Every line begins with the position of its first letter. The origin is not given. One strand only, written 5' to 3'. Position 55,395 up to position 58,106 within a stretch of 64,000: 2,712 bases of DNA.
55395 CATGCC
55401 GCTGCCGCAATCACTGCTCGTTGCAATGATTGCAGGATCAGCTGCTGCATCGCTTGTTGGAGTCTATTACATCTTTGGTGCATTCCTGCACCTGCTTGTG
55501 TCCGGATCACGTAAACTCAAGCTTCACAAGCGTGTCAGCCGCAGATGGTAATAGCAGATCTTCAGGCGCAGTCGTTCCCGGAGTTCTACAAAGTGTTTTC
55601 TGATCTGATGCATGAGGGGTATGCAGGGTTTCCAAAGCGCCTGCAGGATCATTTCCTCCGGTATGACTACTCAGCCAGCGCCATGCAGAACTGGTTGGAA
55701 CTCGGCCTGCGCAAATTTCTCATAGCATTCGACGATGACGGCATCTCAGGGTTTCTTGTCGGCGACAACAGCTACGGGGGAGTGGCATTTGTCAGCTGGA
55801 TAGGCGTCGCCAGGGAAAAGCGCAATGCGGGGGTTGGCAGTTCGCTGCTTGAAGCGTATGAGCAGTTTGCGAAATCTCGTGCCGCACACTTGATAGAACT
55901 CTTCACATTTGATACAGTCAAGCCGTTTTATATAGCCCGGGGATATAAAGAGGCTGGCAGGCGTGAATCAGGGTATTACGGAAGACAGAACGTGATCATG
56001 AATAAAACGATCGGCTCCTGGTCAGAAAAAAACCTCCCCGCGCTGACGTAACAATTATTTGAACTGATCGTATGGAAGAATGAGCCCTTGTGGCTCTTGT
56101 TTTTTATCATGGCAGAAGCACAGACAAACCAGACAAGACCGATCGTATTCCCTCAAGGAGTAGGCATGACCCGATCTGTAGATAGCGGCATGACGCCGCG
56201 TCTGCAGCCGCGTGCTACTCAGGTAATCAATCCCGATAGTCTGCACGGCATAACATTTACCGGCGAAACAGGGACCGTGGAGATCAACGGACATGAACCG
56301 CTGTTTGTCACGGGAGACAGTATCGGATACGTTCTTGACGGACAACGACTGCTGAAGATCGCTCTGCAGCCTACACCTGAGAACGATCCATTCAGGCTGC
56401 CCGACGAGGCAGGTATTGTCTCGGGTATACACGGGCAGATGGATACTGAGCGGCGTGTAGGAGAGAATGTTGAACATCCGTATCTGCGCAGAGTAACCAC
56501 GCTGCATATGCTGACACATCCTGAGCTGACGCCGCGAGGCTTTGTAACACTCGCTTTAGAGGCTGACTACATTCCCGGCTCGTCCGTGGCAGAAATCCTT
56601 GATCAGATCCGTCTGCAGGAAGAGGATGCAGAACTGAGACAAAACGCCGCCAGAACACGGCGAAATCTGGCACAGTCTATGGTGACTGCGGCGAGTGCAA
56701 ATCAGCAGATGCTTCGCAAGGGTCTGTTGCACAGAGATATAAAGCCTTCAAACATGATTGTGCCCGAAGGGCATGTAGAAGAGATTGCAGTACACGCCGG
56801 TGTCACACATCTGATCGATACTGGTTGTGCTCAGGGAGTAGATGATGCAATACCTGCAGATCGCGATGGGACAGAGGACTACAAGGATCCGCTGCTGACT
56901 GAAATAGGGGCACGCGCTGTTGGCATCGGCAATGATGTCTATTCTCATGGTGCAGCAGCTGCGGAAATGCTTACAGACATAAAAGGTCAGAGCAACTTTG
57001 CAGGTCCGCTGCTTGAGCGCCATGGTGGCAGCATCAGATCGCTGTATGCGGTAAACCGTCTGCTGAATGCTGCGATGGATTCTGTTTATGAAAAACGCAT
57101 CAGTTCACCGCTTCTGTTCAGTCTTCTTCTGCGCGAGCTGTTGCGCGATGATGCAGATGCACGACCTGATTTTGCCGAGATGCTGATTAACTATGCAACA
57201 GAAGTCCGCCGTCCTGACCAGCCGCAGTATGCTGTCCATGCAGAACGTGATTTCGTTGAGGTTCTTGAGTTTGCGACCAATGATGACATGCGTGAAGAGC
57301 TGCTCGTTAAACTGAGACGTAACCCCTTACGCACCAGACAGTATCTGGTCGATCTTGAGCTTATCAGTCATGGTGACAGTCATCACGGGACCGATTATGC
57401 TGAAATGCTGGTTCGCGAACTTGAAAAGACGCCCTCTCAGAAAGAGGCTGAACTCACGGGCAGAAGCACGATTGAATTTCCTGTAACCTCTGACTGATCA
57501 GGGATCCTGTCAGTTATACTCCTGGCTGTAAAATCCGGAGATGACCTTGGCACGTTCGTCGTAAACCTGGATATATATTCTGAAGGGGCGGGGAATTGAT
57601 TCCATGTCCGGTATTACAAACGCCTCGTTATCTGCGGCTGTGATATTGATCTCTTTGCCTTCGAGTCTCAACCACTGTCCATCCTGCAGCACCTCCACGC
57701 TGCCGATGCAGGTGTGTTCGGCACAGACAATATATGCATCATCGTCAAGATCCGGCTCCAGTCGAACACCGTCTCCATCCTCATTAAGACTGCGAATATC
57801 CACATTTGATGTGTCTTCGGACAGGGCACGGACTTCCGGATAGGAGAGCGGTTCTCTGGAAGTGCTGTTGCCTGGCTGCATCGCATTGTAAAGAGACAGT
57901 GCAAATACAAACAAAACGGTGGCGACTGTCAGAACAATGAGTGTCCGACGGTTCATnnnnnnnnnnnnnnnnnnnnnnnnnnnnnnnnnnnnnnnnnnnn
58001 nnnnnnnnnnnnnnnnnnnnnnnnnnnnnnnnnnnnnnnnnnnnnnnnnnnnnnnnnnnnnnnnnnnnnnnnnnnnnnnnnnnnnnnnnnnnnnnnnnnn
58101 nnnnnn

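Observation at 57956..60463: Bacterial Elp3 homologue divergently paired with a Trm9-like methyltransferase (possible mcm5U34 pathway)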

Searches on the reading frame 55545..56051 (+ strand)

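Call 3: search_protein_families(library=pfam, proteins=[window:55545-56051:+], max_evalue=0.01)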
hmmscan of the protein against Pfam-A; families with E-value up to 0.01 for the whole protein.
window:55545-56051:+ (168 aa): 3 families
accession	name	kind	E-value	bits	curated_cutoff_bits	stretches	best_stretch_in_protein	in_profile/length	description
PF00583.31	Acetyltransf_1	-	1.5e-09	38.6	20.7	1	40-124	14-103/116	Acetyltransferase (GNAT) family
PF13508.13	Acetyltransf_7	-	2.3e-08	34.7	27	1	57-136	4-84/84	Acetyltransferase (GNAT) domain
PF13673.13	Acetyltransf_10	-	1.3e-06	28.8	23.6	1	41-140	16-113/128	Acetyltransferase (GNAT) domain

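Call 4: search_protein_families(library=ncbifam, proteins=[window:55545-56051:+], max_evalue=0.01)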
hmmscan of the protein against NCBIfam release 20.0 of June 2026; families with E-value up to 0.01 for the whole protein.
window:55545-56051:+ (168 aa): 5 families
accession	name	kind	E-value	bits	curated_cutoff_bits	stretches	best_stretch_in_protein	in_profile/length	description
NF040501.1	resist_ArsN2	equivalog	6.5e-08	32.3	125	1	54-141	22-108/133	arsenic resistance N-acetyltransferase ArsN2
NF040503.1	resist_ArsN1a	equivalog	1.3e-05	25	170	1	46-150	36-144/159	arsinothricin resistance N-acetyltransferase ArsN1 family A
TIGR01575.1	rimI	equivalog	2.4e-05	24.5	86.4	1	46-148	22-125/132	ribosomal protein S18-alanine N-acetyltransferase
NF000042.1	AAC_2p_Id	exception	0.00054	19.5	400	1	81-135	103-156/210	aminoglycoside N-acetyltransferase AAC(2')-Id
NF002959.0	PRK03624.1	equivalog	0.0051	16.5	124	1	55-137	48-132/147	GNAT family acetyltransferase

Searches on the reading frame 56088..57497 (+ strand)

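Call 3: search_protein_families(library=pfam, proteins=[window:56088-57497:+], max_evalue=0.01)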
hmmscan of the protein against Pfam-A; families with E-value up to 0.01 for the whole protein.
window:56088-57497:+ (469 aa): 1 family
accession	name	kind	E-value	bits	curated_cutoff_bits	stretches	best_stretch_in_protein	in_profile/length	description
PF00069.31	Pkinase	-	2.8e-10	40.5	31.7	1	156-366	74-258/263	Protein kinase domain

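Call 4: search_protein_families(library=ncbifam, proteins=[window:56088-57497:+], max_evalue=0.01)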
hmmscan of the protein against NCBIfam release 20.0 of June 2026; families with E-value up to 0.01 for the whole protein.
window:56088-57497:+ (469 aa): 5 families
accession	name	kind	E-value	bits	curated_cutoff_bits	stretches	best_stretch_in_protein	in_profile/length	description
NF038150.1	lanthi_synth_IV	equivalog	3.3e-07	29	650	1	139-404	246-479/851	class IV lanthionine synthetase LanL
NF043056.1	T4SS_LegK1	equivalog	5.7e-07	28.5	550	1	161-295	160-284/516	Dot/Icm T4SS effector kinase LegK1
NF047741.1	antiphage_MADS6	equivalog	5.6e-05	21.8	460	1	168-388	274-476/612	methylation-associated defense system protein kinase MAD6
NF033442.0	BREX_PglW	equivalog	0.00071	17.4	990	1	204-272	621-681/1391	BREX system serine/threonine kinase PglW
NF053615.1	SerThrKinAfsKStmc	equivalog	0.0039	15.9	1300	1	157-239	89-161/809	protein serine/threonine kinase AfsK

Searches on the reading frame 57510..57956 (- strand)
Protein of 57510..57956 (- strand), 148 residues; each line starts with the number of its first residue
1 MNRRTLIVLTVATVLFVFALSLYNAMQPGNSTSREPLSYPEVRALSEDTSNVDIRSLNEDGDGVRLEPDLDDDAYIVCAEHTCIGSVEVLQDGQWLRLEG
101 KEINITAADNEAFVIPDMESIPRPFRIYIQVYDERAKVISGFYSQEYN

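Call 3: search_protein_families(library=pfam, proteins=[window:57510-57956:-], max_evalue=0.01)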
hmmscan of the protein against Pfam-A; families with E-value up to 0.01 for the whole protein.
window:57510-57956:- (148 aa): 0 families

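Call 4: search_protein_families(library=ncbifam, proteins=[window:57510-57956:-], max_evalue=0.01)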
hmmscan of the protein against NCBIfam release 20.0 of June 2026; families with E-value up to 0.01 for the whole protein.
window:57510-57956:- (148 aa): 0 families
